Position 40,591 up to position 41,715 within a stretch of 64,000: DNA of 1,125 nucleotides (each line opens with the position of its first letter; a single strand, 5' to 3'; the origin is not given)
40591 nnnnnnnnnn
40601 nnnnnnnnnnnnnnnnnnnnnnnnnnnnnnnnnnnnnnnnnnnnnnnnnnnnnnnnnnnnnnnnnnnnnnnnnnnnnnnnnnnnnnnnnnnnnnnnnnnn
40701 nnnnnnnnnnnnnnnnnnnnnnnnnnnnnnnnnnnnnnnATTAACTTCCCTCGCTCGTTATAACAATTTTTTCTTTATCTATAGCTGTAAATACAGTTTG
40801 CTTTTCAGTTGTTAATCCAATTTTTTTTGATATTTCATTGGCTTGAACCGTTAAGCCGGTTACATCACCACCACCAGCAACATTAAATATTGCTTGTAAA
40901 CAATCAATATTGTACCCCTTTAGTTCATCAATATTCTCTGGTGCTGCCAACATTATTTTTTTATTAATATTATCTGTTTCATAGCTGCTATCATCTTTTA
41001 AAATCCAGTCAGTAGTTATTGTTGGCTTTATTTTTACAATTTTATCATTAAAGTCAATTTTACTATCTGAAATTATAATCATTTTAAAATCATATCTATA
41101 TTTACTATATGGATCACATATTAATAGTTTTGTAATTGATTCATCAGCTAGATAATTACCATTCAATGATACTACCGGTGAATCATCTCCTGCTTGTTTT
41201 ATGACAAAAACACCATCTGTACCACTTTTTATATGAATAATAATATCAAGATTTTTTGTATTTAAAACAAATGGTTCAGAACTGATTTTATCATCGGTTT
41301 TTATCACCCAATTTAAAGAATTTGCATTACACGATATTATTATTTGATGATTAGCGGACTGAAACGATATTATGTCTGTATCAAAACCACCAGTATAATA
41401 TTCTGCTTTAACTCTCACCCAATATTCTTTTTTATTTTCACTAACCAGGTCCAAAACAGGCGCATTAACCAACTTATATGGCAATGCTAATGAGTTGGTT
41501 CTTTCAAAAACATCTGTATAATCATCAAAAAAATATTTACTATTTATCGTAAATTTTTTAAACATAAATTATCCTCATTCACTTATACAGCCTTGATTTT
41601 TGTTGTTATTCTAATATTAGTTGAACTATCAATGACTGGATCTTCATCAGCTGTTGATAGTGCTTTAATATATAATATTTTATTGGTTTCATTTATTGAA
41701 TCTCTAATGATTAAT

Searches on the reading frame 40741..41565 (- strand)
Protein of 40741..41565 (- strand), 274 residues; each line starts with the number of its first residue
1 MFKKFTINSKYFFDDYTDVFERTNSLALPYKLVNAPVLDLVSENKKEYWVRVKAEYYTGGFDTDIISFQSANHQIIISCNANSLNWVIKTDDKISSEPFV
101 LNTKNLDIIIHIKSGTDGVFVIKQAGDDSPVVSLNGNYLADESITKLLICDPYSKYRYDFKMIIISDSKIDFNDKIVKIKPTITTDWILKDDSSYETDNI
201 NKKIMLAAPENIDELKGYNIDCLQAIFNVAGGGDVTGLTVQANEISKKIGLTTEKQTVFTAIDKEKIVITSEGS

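Call 39: find_encoding_contigs(protein=window:40741-41565:-, flank=10000, max_places=10)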
Protein window:40741-41565:- (274 aa): 5 contigs read that carry it; 4 places shown.
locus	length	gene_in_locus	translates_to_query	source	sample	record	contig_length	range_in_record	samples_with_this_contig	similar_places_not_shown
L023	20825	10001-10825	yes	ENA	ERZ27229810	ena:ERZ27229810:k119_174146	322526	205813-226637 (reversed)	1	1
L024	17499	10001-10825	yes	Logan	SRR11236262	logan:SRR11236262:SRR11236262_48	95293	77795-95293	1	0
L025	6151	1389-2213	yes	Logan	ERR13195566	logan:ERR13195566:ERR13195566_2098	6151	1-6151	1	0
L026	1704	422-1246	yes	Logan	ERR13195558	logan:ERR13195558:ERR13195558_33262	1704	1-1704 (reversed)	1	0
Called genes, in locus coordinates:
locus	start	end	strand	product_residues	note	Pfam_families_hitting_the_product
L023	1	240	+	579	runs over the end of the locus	PF03354:TerL_ATPase, PF20441:TerL_nuclease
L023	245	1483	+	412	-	PF04860:Phage_portal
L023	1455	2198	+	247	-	PF00574:CLP_protease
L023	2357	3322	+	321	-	PF05065:Phage_capsid, PF25209:Phage_capsid_4 (weak)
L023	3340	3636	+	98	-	PF05135:Phage_connect_1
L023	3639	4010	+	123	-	PF05521:Phage_HCP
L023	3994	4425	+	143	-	PF04883:HK97-gp10_like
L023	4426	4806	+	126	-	-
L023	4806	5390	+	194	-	-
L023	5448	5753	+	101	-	-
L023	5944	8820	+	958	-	-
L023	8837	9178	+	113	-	-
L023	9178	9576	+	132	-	-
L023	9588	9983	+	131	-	-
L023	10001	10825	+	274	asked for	-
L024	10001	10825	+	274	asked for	-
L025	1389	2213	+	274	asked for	-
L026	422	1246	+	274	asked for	-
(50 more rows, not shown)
